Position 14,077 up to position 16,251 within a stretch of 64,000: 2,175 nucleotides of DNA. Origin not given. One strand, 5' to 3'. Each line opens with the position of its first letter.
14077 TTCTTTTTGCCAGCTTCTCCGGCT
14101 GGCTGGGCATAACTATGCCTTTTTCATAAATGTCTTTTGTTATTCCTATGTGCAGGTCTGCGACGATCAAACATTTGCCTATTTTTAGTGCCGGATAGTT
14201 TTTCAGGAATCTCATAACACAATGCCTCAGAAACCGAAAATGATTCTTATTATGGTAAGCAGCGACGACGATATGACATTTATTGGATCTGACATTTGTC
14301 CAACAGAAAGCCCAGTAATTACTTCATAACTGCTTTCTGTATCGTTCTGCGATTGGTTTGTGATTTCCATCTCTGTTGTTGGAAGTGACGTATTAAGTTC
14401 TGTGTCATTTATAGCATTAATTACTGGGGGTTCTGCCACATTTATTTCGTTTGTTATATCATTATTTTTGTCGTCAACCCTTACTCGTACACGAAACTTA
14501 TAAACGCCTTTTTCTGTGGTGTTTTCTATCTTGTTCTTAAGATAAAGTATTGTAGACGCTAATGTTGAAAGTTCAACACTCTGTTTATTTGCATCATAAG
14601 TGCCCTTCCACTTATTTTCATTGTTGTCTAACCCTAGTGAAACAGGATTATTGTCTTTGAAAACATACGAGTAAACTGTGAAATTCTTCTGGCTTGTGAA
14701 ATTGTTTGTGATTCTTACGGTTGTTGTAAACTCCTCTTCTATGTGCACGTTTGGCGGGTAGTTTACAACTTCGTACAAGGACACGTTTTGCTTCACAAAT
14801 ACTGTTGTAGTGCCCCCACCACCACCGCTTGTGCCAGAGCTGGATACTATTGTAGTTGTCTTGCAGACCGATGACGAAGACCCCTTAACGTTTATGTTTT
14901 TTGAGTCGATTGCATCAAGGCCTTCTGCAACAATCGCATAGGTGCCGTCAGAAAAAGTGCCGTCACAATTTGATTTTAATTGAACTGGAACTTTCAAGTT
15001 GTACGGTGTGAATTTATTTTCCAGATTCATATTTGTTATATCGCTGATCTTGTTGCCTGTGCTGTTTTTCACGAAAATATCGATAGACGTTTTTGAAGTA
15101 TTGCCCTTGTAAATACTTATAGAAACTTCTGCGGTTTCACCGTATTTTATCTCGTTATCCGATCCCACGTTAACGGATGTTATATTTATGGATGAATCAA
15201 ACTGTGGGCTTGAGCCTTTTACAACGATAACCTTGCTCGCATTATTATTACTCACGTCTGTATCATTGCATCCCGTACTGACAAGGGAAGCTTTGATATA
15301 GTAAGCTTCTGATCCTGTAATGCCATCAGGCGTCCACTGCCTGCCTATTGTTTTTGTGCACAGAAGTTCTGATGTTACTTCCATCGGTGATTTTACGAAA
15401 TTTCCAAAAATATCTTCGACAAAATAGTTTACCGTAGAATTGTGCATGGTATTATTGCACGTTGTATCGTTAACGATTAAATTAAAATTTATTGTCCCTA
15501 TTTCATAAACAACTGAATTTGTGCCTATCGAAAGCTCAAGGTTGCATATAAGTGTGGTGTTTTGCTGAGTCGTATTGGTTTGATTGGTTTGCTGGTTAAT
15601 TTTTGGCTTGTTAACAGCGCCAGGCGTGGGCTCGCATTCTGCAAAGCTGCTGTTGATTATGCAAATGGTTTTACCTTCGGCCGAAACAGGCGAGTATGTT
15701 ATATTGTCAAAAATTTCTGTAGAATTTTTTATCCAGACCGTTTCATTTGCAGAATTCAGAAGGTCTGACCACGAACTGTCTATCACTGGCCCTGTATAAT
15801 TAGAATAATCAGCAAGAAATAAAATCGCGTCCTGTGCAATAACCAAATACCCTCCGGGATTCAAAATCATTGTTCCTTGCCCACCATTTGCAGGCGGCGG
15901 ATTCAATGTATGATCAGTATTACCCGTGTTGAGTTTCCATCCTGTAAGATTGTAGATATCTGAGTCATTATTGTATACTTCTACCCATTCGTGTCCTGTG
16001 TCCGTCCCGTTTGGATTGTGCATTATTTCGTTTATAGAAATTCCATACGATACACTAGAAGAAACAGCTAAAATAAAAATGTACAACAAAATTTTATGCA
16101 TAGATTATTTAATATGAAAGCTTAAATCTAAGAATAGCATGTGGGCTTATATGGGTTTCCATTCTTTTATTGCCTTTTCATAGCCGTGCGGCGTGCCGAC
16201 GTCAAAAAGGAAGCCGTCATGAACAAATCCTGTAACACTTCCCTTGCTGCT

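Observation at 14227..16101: Sequon-saturated LTD-domain surface protein directly upstream of the glycosylation island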

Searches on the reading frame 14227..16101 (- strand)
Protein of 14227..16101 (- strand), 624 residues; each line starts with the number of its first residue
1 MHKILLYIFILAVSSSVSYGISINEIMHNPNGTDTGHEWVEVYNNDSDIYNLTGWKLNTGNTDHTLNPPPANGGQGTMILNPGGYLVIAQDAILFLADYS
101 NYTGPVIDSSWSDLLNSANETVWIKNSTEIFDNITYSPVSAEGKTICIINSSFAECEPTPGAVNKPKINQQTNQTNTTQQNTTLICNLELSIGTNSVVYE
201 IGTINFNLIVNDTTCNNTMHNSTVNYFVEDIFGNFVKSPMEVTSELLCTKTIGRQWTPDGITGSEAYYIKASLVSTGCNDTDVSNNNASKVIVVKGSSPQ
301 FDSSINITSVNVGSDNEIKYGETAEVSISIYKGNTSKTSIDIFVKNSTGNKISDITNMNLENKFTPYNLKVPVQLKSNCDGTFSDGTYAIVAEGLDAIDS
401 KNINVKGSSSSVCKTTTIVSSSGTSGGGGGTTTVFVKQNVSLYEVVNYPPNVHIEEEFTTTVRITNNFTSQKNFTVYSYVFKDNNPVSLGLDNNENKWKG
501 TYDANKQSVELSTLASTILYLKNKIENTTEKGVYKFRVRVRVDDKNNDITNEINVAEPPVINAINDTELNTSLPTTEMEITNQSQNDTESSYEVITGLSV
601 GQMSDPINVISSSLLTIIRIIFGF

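Call 5: search_protein_families(library=pfam, proteins=[window:14227-16101:-], max_evalue=0.01)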
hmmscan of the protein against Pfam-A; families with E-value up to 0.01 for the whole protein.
window:14227-16101:- (624 aa): 1 family
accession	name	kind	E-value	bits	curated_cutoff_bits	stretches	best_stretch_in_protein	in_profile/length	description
PF00932.25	LTD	-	3.8e-13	50.2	34.3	1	19-136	6-107/109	Lamin Tail Domain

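Call 7: find_homologous_proteins(query=window:14227-16101:-)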
Query window:14227-16101:- (624 aa): 57 proteins with E <= 0.001 among 8000 candidates.
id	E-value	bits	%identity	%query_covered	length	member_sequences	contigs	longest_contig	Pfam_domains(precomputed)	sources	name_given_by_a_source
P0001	0.0e+0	1366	100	100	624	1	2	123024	PF00932.26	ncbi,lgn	-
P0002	6.0e-204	697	55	94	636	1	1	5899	PF00932.26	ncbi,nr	ncbi:lamin tail domain-containing protein [archaeon]|nr:lamin tail domain-containing protein [archae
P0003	1.4e-200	686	55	89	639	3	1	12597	PF00932.26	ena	-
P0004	2.1e-188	646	54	89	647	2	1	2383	PF00932.26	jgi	-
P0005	1.2e-173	597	46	73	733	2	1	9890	PF00932.26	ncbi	-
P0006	1.8e-170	586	51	90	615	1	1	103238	PF00932.26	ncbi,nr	ncbi:MAG: lamin tail domain-containing protein [Candidatus Aenigmarchaeota archaeon]|nr:lamin tail d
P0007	2.1e-169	583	50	89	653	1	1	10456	PF00932.26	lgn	-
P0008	1.2e-157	544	46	100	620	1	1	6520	PF00932.26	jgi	jgi:hypothetical protein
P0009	4.2e-153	529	46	90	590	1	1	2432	PF00932.26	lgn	-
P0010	7.5e-151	522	42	68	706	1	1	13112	PF00932.26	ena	-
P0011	1.0e-130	455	52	66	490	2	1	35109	-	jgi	-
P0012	1.6e-129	451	44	65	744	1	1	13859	PF00932.26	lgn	-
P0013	1.5e-122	428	40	96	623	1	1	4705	PF00932.26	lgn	-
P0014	2.7e-118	414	35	72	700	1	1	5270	PF00932.26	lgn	-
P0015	5.3e-114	400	42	91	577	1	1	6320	PF00932.26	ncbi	-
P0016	1.3e-109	385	39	92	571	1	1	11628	PF00932.26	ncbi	-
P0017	1.4e-106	375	41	87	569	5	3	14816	PF00932.26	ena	-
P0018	5.8e-106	373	40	89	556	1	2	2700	PF00932.26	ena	-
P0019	2.4e-105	371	36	90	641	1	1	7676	PF00932.26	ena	-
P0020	3.1e-103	364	36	60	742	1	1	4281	PF00932.26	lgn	-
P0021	6.2e-101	357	36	85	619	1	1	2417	PF00932.26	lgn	-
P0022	1.3e-100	356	38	92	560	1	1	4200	PF00932.26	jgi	jgi:hypothetical protein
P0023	1.6e-98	349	36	90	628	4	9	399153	PF00932.26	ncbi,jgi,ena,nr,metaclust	ncbi:MAG: hypothetical protein QT00_C0002G0049 [archaeon GW2011_AR5]|nr:MAG: hypothetical protein QT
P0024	2.8e-98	348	36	88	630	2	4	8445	PF00932.26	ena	-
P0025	8.9e-94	333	34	89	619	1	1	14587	PF00932.26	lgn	-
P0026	1.1e-92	329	35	90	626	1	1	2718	PF00932.26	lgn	-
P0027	7.4e-92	327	34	96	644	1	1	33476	PF00932.26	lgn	-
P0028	2.0e-91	325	35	90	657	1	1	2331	PF00932.26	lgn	-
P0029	3.0e-91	325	36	61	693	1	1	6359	PF00932.26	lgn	-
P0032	3.1e-86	308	36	59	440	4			PF00932.26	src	-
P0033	2.1e-84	302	40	90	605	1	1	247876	PF00932.26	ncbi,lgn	-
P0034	1.9e-83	299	39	46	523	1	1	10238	PF00932.26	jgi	jgi:hypothetical protein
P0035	1.8e-81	292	38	45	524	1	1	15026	PF00932.26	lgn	-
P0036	4.1e-76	275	36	95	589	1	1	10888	PF00932.26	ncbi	-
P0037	1.1e-70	257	31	60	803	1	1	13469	PF00932.26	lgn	-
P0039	1.7e-65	240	49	26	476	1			PF00932.26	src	-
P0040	9.5e-65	237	50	26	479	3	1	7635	PF00932.26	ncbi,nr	ncbi:MAG TPA: lamin tail domain-containing protein [archaeon]|nr:lamin tail domain-containing protei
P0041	1.6e-62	230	31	89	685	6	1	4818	PF00932.26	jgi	jgi:uncharacterized protein YneR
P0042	2.4e-41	160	34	41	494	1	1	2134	PF00932.26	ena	-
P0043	5.1e-41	159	38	24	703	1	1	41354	PF00932.26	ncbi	-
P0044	4.0e-38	149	31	56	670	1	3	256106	-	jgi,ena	-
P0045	4.7e-36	142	34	47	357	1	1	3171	PF00932.26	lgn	-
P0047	5.3e-33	132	26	83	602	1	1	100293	PF00932.26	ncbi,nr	ncbi:hypothetical protein GF323_06415 [Candidatus Woesearchaeota archaeon]|nr:hypothetical protein [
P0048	4.7e-26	109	39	18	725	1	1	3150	PF00932.26,PF07705.18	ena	-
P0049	5.6e-24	103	39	22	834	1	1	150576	PF00932.26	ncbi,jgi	-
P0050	2.5e-22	97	42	26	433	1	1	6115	PF00932.26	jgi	jgi:hypothetical protein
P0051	2.1e-19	87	29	68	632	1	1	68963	-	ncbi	-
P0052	1.4e-15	75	39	20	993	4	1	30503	PF21027.4,PF00801.27,PF00932.26,PF01336.32,PF18911.7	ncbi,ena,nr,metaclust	ncbi:MAG: hypothetical protein US74_C0005G0010 [Parcubacteria group bacterium GW2011_GWA2_38_13]|nr:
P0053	6.2e-14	69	32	26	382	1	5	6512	PF00801.27,PF00932.26,PF18911.7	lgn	-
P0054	6.8e-14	69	36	18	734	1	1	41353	PF00932.26,PF07705.18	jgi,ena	-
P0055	1.6e-12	65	28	84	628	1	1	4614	PF00932.26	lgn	-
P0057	3.3e-8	51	30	23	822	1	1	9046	PF00801.27,PF00932.26,PF01336.32,PF18911.7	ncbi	-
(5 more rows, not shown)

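Call 8: search_protein_families(library=ncbifam, proteins=[window:14227-16101:-], max_evalue=0.1)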
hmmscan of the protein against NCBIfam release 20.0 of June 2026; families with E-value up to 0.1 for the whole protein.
window:14227-16101:- (624 aa): 0 families

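Call 13: find_encoding_contigs(protein=P0006, flank=10000, max_places=2)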
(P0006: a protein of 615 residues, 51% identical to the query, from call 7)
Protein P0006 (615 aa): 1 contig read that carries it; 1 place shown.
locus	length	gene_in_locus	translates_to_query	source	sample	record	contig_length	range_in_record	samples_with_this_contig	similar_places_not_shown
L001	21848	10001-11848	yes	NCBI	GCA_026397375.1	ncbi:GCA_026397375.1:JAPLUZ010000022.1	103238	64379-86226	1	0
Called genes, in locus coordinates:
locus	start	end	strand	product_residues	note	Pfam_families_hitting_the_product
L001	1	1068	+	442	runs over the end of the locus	PF01041:DegT_DnrJ_EryC1, PF01053:Cys_Met_Meta_PP (weak), PF01212:Beta_elim_lyase (weak)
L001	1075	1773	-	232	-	PF00535:Glycos_transf_2, PF10111:Glyco_tranf_2_2 (weak)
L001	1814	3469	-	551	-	PF02366:PMT (weak), PF03901:Glyco_transf_22 (faint), PF13231:PMT_2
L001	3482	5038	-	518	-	PF02366:PMT, PF13231:PMT_2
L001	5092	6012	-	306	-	PF01073:3Beta_HSD, PF01370:Epimerase, PF02719:Polysacc_synt_2, PF04321:RmlD_sub_bind, PF05368:NmrA, PF13460:NAD_binding_10, PF16363:GDP_Man_Dehyd, PF07993:NAD_binding_4, +1 more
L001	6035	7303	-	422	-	PF08645:PNK3P (weak), PF00702:Hydrolase (weak), PF13419:HAD_2 (weak), PF13242:Hydrolase_like, PF00483:NTP_transferase, PF12804:NTP_transf_3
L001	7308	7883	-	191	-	PF13580:SIS_2, PF01380:SIS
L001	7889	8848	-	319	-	PF00288:GHMP_kinases_N, PF08544:GHMP_kinases_C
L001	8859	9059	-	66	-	-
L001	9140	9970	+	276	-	PF01402:RHH_1 (weak), PF00483:NTP_transferase, PF12804:NTP_transf_3 (weak)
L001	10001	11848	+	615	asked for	PF00932:LTD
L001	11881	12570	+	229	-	PF00149:Metallophos (weak)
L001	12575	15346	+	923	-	PF00270:DEAD, PF04851:ResIII, PF22590:Cas3-like_C_2 (weak), PF00271:Helicase_C, PF19306:WHD_Lhr, PF08494:DEAD_assoc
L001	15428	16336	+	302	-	-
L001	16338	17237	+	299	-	PF00215:OMPdecase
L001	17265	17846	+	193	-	PF00557:Peptidase_M24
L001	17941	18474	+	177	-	PF00117:GATase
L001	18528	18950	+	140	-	PF00293:NUDIX, PF14815:NUDIX_4 (weak)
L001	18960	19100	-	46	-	-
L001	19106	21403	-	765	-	PF02359:CDC48_N, PF02933:CDC48_2, PF05496:RuvB_N (weak), PF00004:AAA, PF07724:AAA_2 (weak), PF17862:AAA_lid_3, PF00004:AAA, PF17862:AAA_lid_3, +21 more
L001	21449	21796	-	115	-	-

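Call 14: find_encoding_contigs(protein=P0023, flank=10000, max_places=2)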
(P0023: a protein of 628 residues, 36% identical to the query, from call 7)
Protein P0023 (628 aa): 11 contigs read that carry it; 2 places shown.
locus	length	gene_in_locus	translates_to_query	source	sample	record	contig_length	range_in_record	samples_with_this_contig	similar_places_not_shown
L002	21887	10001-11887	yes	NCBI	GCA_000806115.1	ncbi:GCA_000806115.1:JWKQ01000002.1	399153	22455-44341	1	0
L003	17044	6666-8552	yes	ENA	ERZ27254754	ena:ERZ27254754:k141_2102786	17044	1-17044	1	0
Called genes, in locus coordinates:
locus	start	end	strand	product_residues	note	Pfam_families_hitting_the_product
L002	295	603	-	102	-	PF18898:DUF5654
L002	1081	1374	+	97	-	PF05239:PRC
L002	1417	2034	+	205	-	PF13549:ATP-grasp_5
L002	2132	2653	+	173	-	PF01558:POR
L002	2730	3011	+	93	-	PF13183:Fer4_8 (faint), PF12797:Fer4_2 (faint), PF13237:Fer4_10 (faint), PF14697:Fer4_21, PF12838:Fer4_7 (weak), PF13187:Fer4_9 (weak), PF12837:Fer4_6 (weak), PF00037:Fer4, +1 more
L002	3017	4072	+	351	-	PF01855:POR_N, PF02780:Transketolase_C (weak), PF17147:PFOR_II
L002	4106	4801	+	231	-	-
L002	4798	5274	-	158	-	-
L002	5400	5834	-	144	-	PF13384:HTH_23 (weak), PF13518:HTH_28 (faint)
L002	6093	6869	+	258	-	PF02775:TPP_enzyme_C (weak)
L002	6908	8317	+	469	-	PF13380:CoA_binding_2, PF02629:CoA_binding, PF00549:Ligase_CoA (faint), PF13607:Succ_CoA_lig, PF19045:Ligase_CoA_2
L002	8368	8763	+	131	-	PF07790:Pilin_N (faint)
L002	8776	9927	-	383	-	PF00438:S-AdoMet_synt_N, PF02772:S-AdoMet_synt_M, PF02773:S-AdoMet_synt_C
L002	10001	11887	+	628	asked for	PF00932:LTD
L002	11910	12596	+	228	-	PF00149:Metallophos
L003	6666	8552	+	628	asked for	PF00932:LTD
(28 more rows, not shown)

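Call 15: find_encoding_contigs(protein=P0033, flank=10000, max_places=2)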
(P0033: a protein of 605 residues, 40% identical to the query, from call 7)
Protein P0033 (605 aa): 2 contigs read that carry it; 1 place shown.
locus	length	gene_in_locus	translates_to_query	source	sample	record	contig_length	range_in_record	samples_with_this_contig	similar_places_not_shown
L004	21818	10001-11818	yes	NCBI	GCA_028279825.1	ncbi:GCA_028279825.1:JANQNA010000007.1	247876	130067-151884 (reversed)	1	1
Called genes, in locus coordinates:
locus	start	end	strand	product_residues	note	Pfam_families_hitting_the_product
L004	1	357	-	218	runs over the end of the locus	PF13473:Cupredoxin_1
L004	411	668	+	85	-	PF13459:Fer4_15, PF13370:Fer4_13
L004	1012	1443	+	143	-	PF01906:YbjQ_1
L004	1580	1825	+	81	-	-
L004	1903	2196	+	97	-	PF05239:PRC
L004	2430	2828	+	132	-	-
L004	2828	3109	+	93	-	PF13237:Fer4_10 (faint), PF13484:Fer4_16 (faint), PF14697:Fer4_21, PF12838:Fer4_7 (weak), PF25160:LdpA_Fe-S-bd (weak), PF12797:Fer4_2 (weak), PF12837:Fer4_6 (weak), PF00037:Fer4 (weak)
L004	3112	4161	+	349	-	PF01855:POR_N, PF17147:PFOR_II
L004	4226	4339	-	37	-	-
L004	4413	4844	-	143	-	PF13384:HTH_23, PF13518:HTH_28 (weak)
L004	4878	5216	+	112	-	-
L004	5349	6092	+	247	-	PF02775:TPP_enzyme_C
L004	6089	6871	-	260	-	PF13646:HEAT_2 (weak), PF03130:HEAT_PBS (faint)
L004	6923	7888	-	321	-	PF05598:DUF772 (faint), PF01609:DDE_Tnp_1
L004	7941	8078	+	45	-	-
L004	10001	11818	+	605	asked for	PF00932:LTD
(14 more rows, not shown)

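Call 17: find_encoding_contigs(protein=P0047, flank=8000, max_places=1)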
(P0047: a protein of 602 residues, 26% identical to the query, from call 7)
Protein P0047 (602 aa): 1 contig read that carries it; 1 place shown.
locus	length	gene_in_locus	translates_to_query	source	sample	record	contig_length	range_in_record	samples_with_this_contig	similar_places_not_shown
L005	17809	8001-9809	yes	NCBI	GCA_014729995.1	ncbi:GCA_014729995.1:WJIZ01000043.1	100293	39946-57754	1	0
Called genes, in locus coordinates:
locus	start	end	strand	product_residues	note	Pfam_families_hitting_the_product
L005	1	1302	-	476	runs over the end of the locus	PF02934:GatB_N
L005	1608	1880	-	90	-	-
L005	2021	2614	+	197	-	-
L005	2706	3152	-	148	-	-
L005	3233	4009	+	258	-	PF01790:LGT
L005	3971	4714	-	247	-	PF00705:PCNA_N, PF04139:Rad9 (weak), PF02747:PCNA_C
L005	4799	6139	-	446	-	PF00753:Lactamase_B, PF12706:Lactamase_B_2 (weak), PF22505:RNase_J_b_CASP, PF07521:RMMBL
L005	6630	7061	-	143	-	-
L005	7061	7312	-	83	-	-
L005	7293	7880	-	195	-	-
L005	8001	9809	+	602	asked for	PF00932:LTD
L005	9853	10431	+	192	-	PF27325:MJ0538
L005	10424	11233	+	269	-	PF04079:SMC_ScpB, PF22665:WHD_DUF6293 (weak)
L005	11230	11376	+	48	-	-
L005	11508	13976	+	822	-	PF00521:DNA_topoisoIV, PF03989:DNA_gyraseA_C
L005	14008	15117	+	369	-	PF02926:THUMP, PF01170:UPF0020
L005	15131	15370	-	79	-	PF01850:PIN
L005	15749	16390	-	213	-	-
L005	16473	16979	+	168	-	-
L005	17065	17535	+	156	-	PF13420:Acetyltransf_4 (weak), PF00583:Acetyltransf_1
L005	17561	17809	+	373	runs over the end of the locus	PF00579:tRNA-synt_1b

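Call 18: find_encoding_contigs(protein=P0044, flank=8000, max_places=1)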
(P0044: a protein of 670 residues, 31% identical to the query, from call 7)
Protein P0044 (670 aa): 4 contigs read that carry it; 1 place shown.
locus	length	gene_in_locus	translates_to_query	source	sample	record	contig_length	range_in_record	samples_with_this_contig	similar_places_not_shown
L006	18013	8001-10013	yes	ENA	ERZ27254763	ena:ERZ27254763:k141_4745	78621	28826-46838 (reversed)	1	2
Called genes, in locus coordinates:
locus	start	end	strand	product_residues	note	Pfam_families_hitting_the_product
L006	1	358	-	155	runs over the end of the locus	PF01909:NTP_transf_2, PF18765:Polbeta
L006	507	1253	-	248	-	-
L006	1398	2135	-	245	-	PF00705:PCNA_N, PF02747:PCNA_C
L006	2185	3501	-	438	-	PF00753:Lactamase_B, PF12706:Lactamase_B_2 (weak), PF22505:RNase_J_b_CASP, PF07521:RMMBL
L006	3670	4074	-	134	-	-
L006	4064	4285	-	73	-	-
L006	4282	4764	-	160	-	-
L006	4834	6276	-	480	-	PF13522:GATase_6, PF13537:GATase_7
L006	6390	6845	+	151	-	-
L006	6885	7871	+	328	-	PF13353:Fer4_12 (weak), PF04055:Radical_SAM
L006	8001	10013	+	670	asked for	-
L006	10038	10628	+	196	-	PF27325:MJ0538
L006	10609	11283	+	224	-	PF04079:SMC_ScpB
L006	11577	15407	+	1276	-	PF00521:DNA_topoisoIV, PF14890:Intein_splicing, PF14528:LAGLIDADG_3, PF00521:DNA_topoisoIV, PF03989:DNA_gyraseA_C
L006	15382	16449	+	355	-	PF02926:THUMP, PF01170:UPF0020, PF13847:Methyltransf_31 (weak), PF05175:MTS (weak)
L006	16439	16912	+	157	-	PF26602:HVO_2718_N (weak), PF24250:HVO_2718 (faint), PF12844:HTH_19 (faint), PF01381:HTH_3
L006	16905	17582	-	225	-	PF00535:Glycos_transf_2, PF10111:Glyco_tranf_2_2, PF13641:Glyco_tranf_2_3 (weak)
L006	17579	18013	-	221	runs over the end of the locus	-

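Call 19: find_encoding_contigs(protein=P0051, flank=8000, max_places=1)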
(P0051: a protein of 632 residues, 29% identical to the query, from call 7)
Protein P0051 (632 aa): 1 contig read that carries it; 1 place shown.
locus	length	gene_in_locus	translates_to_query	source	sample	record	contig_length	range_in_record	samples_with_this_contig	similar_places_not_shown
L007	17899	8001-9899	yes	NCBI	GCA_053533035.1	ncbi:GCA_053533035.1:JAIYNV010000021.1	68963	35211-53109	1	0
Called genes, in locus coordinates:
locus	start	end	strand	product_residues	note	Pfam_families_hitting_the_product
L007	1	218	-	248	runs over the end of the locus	PF00705:PCNA_N, PF02144:Rad1 (faint), PF04139:Rad9 (faint), PF02747:PCNA_C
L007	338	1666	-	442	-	PF00753:Lactamase_B, PF12706:Lactamase_B_2 (weak), PF22505:RNase_J_b_CASP, PF07521:RMMBL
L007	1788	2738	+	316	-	PF01207:Dus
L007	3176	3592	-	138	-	-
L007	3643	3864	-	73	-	-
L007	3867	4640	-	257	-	-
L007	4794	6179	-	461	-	PF13522:GATase_6, PF13537:GATase_7, PF00156:Pribosyltran (weak)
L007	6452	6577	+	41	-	-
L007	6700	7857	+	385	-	PF04055:Radical_SAM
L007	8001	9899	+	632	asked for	-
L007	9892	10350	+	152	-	PF27325:MJ0538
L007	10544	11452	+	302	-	PF04079:SMC_ScpB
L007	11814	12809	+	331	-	-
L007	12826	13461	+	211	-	-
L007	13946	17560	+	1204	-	PF00521:DNA_topoisoIV, PF14890:Intein_splicing, PF00521:DNA_topoisoIV, PF03989:DNA_gyraseA_C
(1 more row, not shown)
